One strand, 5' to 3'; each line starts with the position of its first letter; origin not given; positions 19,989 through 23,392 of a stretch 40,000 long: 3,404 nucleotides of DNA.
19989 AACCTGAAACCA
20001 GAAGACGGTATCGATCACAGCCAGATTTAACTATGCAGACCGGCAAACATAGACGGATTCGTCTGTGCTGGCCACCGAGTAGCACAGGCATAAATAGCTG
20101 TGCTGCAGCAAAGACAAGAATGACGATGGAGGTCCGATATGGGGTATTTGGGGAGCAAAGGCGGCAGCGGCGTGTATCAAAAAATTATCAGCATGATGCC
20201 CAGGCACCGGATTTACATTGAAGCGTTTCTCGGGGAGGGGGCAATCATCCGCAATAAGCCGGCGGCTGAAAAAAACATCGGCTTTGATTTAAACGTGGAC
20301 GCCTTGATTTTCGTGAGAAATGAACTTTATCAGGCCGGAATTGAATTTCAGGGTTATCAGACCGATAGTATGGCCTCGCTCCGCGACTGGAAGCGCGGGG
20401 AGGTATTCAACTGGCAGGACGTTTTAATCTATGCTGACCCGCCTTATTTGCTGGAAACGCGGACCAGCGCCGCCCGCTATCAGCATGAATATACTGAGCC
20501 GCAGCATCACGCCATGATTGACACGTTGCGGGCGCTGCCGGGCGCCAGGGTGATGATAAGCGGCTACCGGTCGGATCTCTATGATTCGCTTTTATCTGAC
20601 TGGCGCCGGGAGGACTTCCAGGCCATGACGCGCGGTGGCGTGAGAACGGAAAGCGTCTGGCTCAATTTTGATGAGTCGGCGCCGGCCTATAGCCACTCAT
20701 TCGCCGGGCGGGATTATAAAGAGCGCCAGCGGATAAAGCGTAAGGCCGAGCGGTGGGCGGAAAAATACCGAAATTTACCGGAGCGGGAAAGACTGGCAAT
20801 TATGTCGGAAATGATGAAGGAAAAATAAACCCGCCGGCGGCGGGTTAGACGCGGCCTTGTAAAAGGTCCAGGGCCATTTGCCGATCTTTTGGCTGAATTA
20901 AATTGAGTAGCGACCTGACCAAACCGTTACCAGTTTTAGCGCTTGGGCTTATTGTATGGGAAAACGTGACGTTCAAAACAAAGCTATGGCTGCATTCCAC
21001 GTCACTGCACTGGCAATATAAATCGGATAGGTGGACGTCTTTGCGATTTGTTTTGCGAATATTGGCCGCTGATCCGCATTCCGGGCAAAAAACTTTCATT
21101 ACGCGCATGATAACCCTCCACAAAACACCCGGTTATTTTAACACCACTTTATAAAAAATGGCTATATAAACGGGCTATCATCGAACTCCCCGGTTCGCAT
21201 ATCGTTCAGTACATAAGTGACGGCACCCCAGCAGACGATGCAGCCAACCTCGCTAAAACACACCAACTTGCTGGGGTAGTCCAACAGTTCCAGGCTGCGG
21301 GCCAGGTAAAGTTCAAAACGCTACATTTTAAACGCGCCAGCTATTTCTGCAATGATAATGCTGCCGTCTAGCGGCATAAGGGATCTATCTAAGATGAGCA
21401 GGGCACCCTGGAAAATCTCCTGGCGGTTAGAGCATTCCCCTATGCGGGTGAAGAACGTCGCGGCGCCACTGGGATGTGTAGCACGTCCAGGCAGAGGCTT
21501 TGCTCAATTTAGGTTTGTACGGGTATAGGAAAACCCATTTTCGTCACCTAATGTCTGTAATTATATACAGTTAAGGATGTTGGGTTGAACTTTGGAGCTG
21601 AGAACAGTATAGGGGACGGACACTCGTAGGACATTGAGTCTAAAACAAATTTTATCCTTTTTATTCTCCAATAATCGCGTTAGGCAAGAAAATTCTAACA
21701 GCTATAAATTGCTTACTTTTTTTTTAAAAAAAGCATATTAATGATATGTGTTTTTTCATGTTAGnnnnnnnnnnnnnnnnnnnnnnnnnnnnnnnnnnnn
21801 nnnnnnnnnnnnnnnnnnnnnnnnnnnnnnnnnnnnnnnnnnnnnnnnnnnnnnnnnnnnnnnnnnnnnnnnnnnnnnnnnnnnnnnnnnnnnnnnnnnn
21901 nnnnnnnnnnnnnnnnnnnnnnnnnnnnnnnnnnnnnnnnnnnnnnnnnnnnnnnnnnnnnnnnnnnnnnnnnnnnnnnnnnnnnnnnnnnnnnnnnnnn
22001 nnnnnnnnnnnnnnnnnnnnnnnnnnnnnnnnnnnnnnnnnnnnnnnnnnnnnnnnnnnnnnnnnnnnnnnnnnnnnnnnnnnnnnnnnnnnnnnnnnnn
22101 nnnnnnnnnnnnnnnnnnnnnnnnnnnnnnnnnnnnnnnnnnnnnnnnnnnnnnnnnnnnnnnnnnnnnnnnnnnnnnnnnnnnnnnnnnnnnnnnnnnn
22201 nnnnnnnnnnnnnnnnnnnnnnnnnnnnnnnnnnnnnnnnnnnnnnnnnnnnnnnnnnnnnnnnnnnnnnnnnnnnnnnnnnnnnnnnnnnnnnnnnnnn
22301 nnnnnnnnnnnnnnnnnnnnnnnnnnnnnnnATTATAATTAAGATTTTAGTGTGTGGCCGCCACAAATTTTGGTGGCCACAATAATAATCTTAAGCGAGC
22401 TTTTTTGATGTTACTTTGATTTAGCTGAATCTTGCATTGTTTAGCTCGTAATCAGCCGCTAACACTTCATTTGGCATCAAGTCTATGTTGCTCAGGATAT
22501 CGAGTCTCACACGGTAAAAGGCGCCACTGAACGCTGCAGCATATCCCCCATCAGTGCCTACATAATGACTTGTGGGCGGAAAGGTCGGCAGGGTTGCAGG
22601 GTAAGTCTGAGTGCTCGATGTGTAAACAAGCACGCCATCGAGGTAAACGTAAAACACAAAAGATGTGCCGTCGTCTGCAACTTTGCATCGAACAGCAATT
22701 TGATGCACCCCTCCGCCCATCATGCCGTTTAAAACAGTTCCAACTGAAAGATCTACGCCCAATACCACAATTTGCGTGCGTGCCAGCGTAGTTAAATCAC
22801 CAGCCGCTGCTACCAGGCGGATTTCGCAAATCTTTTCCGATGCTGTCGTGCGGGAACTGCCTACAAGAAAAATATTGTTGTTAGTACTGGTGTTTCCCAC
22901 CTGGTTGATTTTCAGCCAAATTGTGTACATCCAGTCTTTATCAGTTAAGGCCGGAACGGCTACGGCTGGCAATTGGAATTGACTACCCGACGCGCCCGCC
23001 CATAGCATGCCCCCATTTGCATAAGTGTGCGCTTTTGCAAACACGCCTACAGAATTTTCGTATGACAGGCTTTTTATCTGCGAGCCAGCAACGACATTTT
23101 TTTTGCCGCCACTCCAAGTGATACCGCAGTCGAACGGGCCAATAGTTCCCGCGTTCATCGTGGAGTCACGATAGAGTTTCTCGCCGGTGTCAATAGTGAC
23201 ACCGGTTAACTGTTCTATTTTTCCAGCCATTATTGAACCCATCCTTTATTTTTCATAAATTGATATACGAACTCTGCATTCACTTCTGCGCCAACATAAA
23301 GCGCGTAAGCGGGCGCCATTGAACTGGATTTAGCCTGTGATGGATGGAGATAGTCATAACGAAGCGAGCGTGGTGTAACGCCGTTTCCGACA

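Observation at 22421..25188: Tailspike-like SGNH esterase plus LamG-fold protein translationally coupled to the terminase-portal late operon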

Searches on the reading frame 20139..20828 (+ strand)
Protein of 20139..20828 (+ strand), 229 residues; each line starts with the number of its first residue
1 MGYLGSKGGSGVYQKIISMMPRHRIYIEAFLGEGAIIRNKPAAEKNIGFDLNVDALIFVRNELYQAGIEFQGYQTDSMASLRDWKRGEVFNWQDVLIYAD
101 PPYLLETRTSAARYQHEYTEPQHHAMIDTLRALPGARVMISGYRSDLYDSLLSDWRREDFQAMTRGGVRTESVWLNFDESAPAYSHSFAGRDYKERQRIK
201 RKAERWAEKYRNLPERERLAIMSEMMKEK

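Call 3: search_protein_families(library=pfam, proteins=[window:20139-20828:+], max_evalue=0.1)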
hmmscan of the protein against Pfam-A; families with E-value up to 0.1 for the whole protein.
window:20139-20828:+ (229 aa): 1 family
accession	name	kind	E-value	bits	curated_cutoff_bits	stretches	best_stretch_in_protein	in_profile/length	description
PF02086.21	MethyltransfD12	-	2.5e-07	31.1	22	1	93-162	175-244/253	D12 class N6 adenine-specific DNA methyltransferase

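Call 4: search_protein_families(library=phrogs, proteins=[window:20139-20828:+], max_evalue=0.01)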
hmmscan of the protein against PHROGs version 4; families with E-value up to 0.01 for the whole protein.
window:20139-20828:+ (229 aa): 3 families
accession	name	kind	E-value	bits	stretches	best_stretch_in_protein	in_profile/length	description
phrog_56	-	other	1.5e-26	94.9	2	92-226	234-383/647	DNA methyltransferase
phrog_1996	-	other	5.5e-17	63.1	1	90-179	51-143/150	DNA methyltransferase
phrog_23217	-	unknown function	3.1e-06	28.3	1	10-44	14-48/109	-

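Call 5: search_protein_families(library=padloc, proteins=[window:20139-20828:+], max_evalue=0.1)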
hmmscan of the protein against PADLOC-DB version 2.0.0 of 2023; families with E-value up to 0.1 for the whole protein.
window:20139-20828:+ (229 aa): 8 families
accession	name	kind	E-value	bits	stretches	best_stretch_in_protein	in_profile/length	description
PDLC03244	MTase_II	-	5.1e-29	99.3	2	90-179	197-287/295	Type II methyltransferase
PDLC03294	MTase_II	-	8.9e-09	33.4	2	94-162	177-249/272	Type II methyltransferase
PDLC04018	PD-Lambda-5_B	-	0.00018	18.9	1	73-141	171-232/291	-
PDLC03729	oMTase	-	0.00029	18.4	1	89-141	170-226/275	orphan methyltransferase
PDLC03247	MTase_II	-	0.00055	17.2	1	8-57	11-64/282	Type II methyltransferase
PDLC03383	MTase_II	-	0.0028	15.1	1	90-134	209-250/318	Type II methyltransferase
PDLC03228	MTase_II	-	0.012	13.5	1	96-162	23-91/227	Type II methyltransferase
PDLC03264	MTase_II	-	0.039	11.2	0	83-147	181-240/306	Type II methyltransferase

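Call 6: search_protein_families(library=ncbifam, proteins=[window:20139-20828:+], max_evalue=0.1)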
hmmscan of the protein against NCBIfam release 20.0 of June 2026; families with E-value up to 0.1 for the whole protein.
window:20139-20828:+ (229 aa): 2 families
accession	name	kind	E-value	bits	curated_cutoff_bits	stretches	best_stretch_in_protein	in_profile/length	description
TIGR00571.1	dam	subfamily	6.6e-07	29.3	114.85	1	93-162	174-246/267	Dam family site-specific DNA-(adenine-N6)-methyltransferase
NF010253.0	PRK13699.1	subfamily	0.022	14.4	244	1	96-163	23-92/226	DNA methyltransferase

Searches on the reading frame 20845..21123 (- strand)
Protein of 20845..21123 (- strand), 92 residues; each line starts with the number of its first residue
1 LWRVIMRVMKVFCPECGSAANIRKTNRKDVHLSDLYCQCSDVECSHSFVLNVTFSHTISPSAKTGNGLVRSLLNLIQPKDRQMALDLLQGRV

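Call 3: search_protein_families(library=pfam, proteins=[window:20845-21123:-], max_evalue=0.1)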
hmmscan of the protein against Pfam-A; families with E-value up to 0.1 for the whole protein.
window:20845-21123:- (92 aa): 7 families
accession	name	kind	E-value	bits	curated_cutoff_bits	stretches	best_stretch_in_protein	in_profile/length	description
PF04606.18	Ogr_Delta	-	6.4e-17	61.7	26.3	1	13-58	2-47/47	Ogr/Delta-like zinc finger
PF14354.12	Lar_restr_allev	-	0.0047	17.6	28.6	1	13-51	6-34/58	Restriction alleviation protein Lar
PF06044.18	DpnI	-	0.013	15.6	26.7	1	10-59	31-74/183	Dam-replacing family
PF08772.16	Zn_ribbon_NOB1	-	0.023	15.2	24.9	1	4-25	17-37/72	Nin one binding (NOB1) Zn-ribbon like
PF16045.11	LisH_2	-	0.024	14.1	27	1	9-19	18-28/28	LisH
PF13408.12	Zn_ribbon_recom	-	0.036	14.9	25.3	1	10-40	5-30/58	Recombinase zinc beta ribbon domain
PF25208.1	DUF7838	-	0.047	14.1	28.5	1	10-49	6-44/55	Domain of unknown function (DUF7838)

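Call 4: search_protein_families(library=phrogs, proteins=[window:20845-21123:-], max_evalue=0.01)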
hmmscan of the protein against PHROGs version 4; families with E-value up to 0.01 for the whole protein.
window:20845-21123:- (92 aa): 3 families
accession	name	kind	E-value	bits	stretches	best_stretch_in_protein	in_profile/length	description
phrog_603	-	transcription regulation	6.3e-35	122.2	1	4-90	60-149/227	transcriptional regulator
phrog_13080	-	unknown function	0.00038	21.6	1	11-53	5-47/68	-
phrog_1257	-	moron, auxiliary metabolic gene and host takeover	0.0023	19.1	1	5-39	26-64/97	ribosome associated inhibitor A; zinc finger domain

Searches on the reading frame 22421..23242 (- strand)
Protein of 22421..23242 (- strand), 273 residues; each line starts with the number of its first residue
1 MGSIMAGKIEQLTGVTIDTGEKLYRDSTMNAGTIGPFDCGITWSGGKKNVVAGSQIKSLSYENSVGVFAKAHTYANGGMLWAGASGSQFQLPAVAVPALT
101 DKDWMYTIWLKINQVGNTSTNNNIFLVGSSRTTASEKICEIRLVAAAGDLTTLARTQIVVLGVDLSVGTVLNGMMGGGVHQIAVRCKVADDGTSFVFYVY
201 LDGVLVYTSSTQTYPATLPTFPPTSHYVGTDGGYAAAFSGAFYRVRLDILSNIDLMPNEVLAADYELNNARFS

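Call 3: search_protein_families(library=pfam, proteins=[window:22421-23242:-], max_evalue=0.1)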
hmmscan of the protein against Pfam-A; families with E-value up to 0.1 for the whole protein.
window:22421-23242:- (273 aa): 1 family
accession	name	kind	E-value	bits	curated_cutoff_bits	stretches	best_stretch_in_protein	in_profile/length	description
PF13385.13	Laminin_G_3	-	0.0019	18.8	27.6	1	87-247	5-140/151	Concanavalin A-like lectin/glucanases superfamily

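Call 4: search_protein_families(library=phrogs, proteins=[window:22421-23242:-], max_evalue=0.01)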
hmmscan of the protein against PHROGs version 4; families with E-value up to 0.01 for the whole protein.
window:22421-23242:- (273 aa): 1 family
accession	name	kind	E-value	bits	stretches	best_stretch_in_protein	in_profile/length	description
phrog_19357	-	unknown function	2.7e-54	185.5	1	4-273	1-266/266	-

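Call 5: search_protein_families(library=padloc, proteins=[window:22421-23242:-], max_evalue=0.1)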
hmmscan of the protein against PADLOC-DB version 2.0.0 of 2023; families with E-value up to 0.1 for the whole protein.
window:22421-23242:- (273 aa): 0 families

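Call 6: search_protein_families(library=ncbifam, proteins=[window:22421-23242:-], max_evalue=0.1)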
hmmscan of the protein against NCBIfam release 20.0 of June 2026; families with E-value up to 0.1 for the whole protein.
window:22421-23242:- (273 aa): 0 families

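Call 9: search_dna_similar(query=window:22421-23242:-, collection=phages, mode=protein, max_rows=30)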
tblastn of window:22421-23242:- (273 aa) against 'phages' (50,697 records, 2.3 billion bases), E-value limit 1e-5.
Records with a match: 4; places in all: 4; records where one place covers at least 80% of the query: 4.
Best place of each record, by identity: <60% 4.
By first word of the organism name: Pectobacterium 2; Klebsiella 1; Erwinia 1.
By host as written in the record: - 2; Klebsiella sp. 1; Erwinia iniecta 1.
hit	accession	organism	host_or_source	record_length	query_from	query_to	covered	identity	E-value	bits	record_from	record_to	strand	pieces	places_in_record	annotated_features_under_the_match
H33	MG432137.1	Pectobacterium phage PEAT2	Solanum tuberosum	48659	4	273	99%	40.7%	6e-45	167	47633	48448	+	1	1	hypothetical protein (x2)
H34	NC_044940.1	Pectobacterium phage PEAT2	Solanum tuberosum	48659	4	273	99%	40.7%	6e-45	167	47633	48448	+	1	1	hypothetical protein (x2)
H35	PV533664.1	Klebsiella phage vB_KpiP_JZBo1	Klebsiella sp.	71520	1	273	100%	36.4%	4e-38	147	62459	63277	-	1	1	hypothetical protein | tail spike protein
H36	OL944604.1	Erwinia phage Gungnir39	Erwinia iniecta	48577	1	273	100%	34.7%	2e-38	148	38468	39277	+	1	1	hypothetical protein | putative tail spike protein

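Call 35: find_homologous_proteins(query=window:22421-23242:-)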
Query window:22421-23242:- (273 aa): 6 proteins with E <= 0.001 among 1825 candidates.
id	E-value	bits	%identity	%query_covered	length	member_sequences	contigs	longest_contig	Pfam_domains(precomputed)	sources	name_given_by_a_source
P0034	3.9e-175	598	100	99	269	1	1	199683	-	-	-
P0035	4.6e-135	467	78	99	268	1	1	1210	-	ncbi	-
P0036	2.0e-127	442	72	99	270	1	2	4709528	-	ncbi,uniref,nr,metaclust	ncbi:Phage protein [Sodalis praecaptivus]|uniref:Phage protein n=1 Tax=Sodalis praecaptivus TaxID=12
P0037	2.0e-52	196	42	99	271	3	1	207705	-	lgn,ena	-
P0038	7.4e-52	194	42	99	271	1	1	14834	-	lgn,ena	-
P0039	2.3e-51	193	41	99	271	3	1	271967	-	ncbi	ncbi:TPA: hypothetical protein ACT1UX_002042 [Raoultella planticola]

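Call 51: predict_structure(alignment_id=A2)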
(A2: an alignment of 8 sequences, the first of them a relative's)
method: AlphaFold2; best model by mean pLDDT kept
length: 269 residues; sequences in the alignment: 8
mean_pLDDT: 66.4   pTM: 0.74
mean pLDDT of the five models: 66.4, 59.9, 59.1, 56.9, 56.3
residues with pLDDT >= 90: 31; 70-90: 91; 50-70: 80; < 50: 67
segments of 3 or more residues with pLDDT < 50: 1-24, 36-46, 49-51, 53-66, 114-120, 122-129
pLDDT, mean of each block of 10 residues (from residue 1): 32 37 56 50 43 42 49 63 66 81 85 51 45 71 68 79 73 87 88 91 88 60 64 71 85 90 79
secondary structure, 60 per line:
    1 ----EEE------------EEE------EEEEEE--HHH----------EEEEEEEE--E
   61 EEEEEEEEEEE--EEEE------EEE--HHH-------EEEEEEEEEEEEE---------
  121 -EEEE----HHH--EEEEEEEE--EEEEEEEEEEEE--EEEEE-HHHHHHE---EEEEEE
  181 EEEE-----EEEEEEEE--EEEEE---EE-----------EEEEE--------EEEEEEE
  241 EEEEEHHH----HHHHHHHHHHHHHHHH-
elements in order: E5-7 E20-22 E29-34 E50-57 E60-71 E74-77 E84-86 E99-111 E122-125 E135-142 E145-156 E159-163 H165-170 E175-184 E190-197 E200-204 E221-225 E234-245 H253-268

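Call 55: fold_search(model_id=the predicted structure, library=pdb)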
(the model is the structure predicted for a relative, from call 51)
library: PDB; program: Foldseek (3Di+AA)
matches with E <= 10: 910; with E <= 0.001: 115
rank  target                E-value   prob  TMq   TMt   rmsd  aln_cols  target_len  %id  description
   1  5v38_A                4.2e-06  1.00  0.44  0.30   5.0       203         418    8  Crystal Structure of The Receptor-binding Domain of Botulinum Neurotoxin Type HA (released 2017-03-22)
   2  8q28_B                4.2e-06  1.00  0.31  0.34  11.0       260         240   11  Se-Met labelled TtX122A - A domain of unknown function from the Teredinibacter turnerae protein TERTU_3803 (released 2024-03-13)
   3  1mz5                  5.3e-06  1.00  0.49  0.24   5.4       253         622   14  Trypanosoma rangeli sialidase (released 2002-10-16)
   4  4f83                  8.2e-06  1.00  0.41  0.29   8.8       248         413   10  Crystal structure of the receptor binding domain of botulinum neurotoxin mosaic serotype C/D with a tetraethylene glycol (released 2012-06-20)
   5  6er2_B                1.0e-05  1.00  0.37  0.50   5.7       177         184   12  Ruminococcus gnavus IT-sialidase CBM40 (released 2018-05-02)
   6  5jmc_G                1.0e-05  1.00  0.40  0.28  11.1       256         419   10  Receptor binding domain of Botulinum neurotoxin A in complex with rat SV2C (released 2016-06-15)
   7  5mk8_A                1.2e-05  1.00  0.44  0.30   5.1       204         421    8  Crystal structure of the receptor-binding domain of the FA hybrid Clostridium botulinum neurotoxin (released 2018-03-28)
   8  9ea9_A                1.2e-05  1.00  0.44  0.12   9.6       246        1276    9  Crystal structure of BoNT/A-NTNH-HA70 -VHH_F12-VHH_H7-Fab_NTNH complex (released 2025-09-17)
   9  6f0p                  1.2e-05  1.00  0.43  0.30   9.8       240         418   10  Botulinum neurotoxin A4 Hc domain (released 2018-01-10)
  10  5mk6                  1.2e-05  1.00  0.40  0.28  10.4       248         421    9  Crystal structure of the receptor-binding domain of botulinum neurotoxin A1 (crystal form 1) (released 2018-03-28)
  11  3rmy_C                1.3e-05  1.00  0.41  0.30   9.0       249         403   10  Crystal structure of HCR/D W1238A mutant (released 2011-06-01)
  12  6er2_A                1.4e-05  1.00  0.39  0.53   5.7       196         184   13  Ruminococcus gnavus IT-sialidase CBM40 (released 2018-05-02)
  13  1n1s                  1.4e-05  1.00  0.50  0.24   5.5       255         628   15  Trypanosoma rangeli sialidase (released 2003-01-07)
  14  3v0a_A                1.4e-05  1.00  0.40  0.10   8.3       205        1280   10  2.7 angstrom crystal structure of BoNT/Ai in complex with NTNHA (released 2012-03-14)
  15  6es1_A                1.5e-05  1.00  0.41  0.28   6.8       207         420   10  Crystal structure of the binding domain from botulinum neurotoxin A2 bound to extracellular domain of human receptor S (released 2018-04-25)
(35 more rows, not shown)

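Call 62: search_protein_representatives(alignment_id=A2)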
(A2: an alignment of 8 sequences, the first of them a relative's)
Query: 8 sequences, 268 profile positions. Proteins with E-value up to 0.001 (for the whole library): 170; up to 1e-10: 66; up to 1e-30: 14. The best 150 are listed.
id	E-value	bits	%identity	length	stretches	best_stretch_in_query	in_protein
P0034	1.8e-133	460.3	-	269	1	1-268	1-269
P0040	1.8e-105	368.6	-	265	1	1-266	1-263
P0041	4.1e-97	341.1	-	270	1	1-268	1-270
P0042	6.8e-92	324.0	-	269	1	3-268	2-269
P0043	7.7e-83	294.3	-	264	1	4-267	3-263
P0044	4.1e-79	282.1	-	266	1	1-268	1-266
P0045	1.6e-74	267.0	-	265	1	4-268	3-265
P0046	8.4e-63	228.6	-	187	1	25-206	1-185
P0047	4.4e-56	206.6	-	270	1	3-268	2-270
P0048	1.3e-47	178.8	-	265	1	1-267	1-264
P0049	2.7e-36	141.7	-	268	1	4-268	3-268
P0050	3.6e-36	141.3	-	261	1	4-267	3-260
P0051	7.5e-35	137.0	-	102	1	167-268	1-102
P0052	6.6e-32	127.3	-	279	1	4-267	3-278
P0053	3.3e-30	121.7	-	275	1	4-268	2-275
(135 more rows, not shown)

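Call 73: find_related_loci(query=A2, collection=viral_contigs, flank=5000)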
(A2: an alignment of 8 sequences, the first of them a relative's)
Query A2 (269 aa) in viral_contigs; peptide patterns used: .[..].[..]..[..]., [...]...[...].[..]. (x = any residue, [..] = any of these).
69 stretches matched a pattern; 15 encode a relative of the query (tblastn E <= 1e-3); 15 distinct loci.
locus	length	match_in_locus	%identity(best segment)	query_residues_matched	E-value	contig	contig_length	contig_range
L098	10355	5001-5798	38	1-269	3e-57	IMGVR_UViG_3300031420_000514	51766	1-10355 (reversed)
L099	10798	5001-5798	38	1-269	4e-56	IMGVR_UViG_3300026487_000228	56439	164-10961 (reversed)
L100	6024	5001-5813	41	1-269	9e-54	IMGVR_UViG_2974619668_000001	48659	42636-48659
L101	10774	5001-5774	38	1-262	5e-51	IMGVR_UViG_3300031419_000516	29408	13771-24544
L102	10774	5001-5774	38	1-262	5e-51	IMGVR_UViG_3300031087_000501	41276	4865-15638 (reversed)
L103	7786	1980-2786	36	1-269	9e-50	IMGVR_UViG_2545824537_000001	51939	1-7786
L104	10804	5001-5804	36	1-268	1e-48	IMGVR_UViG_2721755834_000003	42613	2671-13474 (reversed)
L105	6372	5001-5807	35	1-269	1e-48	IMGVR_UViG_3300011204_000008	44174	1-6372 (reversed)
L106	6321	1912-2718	35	1-269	1e-48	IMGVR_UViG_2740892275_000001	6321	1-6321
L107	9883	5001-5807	35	1-269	5e-48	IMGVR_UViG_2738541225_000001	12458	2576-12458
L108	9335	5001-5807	35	1-269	4e-48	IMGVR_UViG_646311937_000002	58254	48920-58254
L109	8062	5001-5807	35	1-269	7e-48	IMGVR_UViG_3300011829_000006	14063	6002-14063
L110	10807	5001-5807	35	1-269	1e-46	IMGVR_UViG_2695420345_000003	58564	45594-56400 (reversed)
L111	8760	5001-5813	36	1-269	7e-46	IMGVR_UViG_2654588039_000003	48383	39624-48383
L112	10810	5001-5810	72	1-269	9e-135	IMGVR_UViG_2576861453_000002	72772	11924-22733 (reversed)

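Call 81: fold_search(model_id=the predicted structure, library=viral)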
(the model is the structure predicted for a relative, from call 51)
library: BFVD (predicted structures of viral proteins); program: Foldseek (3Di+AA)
matches with E <= 10: 979; with E <= 0.001: 201
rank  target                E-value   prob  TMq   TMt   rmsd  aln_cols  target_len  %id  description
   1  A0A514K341            2.0e-07  1.00  0.53  0.47   7.9       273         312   12  Concanavalin A-like lectin/glucanases superfamily protein [Nitrosopumilus spindle-shaped virus]
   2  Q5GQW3                3.3e-07  1.00  0.62  0.52   4.8       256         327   14  Virion structural protein [Synechococcus phage S-PM2]
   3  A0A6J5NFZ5            4.1e-07  1.00  0.43  0.15   8.5       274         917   16  Concanavalin A-like lectin/glucanases superfamily (Fragment) [uncultured Caudovirales phage]
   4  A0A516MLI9            4.9e-07  1.00  0.43  0.46   9.7       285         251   14  (no name in the UniProt tables at hand)
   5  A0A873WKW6            5.8e-07  1.00  0.55  0.49   5.7       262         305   15  Uncharacterized protein [Synechococcus phage S-H9-2]
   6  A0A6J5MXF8            9.0e-07  1.00  0.49  0.14   7.3       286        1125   11  Concanavalin A-like lectin/glucanases superfamily [uncultured Caudovirales phage]
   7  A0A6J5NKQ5            9.6e-07  1.00  0.57  0.66   5.1       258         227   12  Concanavalin A-like lectin/glucanases superfamily [uncultured Caudovirales phage]
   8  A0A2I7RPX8            1.1e-06  1.00  0.38  0.14   6.9       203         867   16  (no name in the UniProt tables at hand)
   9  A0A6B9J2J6            1.5e-06  1.00  0.47  0.29   6.7       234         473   17  (no name in the UniProt tables at hand)
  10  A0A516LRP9            1.8e-06  1.00  0.55  0.49   5.0       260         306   13  (no name in the UniProt tables at hand)
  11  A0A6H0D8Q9            1.8e-06  1.00  0.44  0.28   6.1       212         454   16  Putative tail fiber protein [Pantoea phage vB_PagM_SSEM1]
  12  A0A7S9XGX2            1.9e-06  1.00  0.50  0.56   9.9       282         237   14  Uncharacterized protein [Virus NIOZ-UU157]
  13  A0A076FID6            2.0e-06  1.00  0.58  0.30   4.6       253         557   11  Putative concanavalin A-like lectin/glucanase superfamily protein [Aureococcus anophagefferens virus]
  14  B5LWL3                2.0e-06  1.00  0.39  0.31   7.3       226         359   14  LamG-like jellyroll fold domain-containing protein [Feldmannia species virus]
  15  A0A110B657            2.1e-06  1.00  0.41  0.14   6.8       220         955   13  (no name in the UniProt tables at hand)
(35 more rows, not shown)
